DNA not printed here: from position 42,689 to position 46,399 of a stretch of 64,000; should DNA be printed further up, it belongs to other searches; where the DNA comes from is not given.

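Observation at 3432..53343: Conserved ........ motif replaces the poly-U tract after 3' hairpins: candidate phage-specific termination or mRNA 3'-end code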

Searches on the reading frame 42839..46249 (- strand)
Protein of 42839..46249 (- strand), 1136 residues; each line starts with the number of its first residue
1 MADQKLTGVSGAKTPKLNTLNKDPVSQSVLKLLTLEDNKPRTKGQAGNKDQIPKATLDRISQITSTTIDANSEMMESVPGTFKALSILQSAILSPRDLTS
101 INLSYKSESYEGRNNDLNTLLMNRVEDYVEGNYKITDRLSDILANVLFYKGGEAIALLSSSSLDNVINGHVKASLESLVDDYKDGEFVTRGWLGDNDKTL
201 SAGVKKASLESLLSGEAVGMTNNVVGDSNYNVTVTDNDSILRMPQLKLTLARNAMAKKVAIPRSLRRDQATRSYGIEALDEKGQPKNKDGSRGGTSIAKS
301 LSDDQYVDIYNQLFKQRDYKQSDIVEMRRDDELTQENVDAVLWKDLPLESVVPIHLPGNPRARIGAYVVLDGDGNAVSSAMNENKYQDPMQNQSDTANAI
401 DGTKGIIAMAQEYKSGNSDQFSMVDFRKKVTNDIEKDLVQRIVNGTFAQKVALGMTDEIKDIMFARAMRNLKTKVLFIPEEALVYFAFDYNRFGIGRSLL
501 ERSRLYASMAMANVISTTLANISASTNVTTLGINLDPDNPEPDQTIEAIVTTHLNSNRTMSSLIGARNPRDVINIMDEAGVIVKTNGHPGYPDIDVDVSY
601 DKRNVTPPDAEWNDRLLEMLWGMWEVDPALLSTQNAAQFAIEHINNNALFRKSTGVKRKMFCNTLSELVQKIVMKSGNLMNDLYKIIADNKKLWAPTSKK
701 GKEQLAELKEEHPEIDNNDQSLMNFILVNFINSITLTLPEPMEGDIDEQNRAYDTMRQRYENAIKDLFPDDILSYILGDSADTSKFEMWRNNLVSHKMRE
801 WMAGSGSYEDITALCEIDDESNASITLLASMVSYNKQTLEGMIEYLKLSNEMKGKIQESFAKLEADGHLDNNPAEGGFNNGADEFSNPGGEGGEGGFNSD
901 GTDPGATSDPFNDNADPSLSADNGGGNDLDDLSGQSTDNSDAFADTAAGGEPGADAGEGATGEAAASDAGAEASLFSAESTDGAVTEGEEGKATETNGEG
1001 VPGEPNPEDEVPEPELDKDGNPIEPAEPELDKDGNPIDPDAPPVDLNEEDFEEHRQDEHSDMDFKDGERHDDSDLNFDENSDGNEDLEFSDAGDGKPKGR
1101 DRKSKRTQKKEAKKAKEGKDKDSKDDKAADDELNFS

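Call 50: search_protein_families(library=phrogs, proteins=[window:42839-46249:-], max_evalue=1e-10)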
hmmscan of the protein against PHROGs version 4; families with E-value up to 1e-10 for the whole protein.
window:42839-46249:- (1136 aa): 1 family
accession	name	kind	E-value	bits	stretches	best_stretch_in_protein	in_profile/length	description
phrog_3004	-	head and packaging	7.2e-201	671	1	13-958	13-912/931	virion structural protein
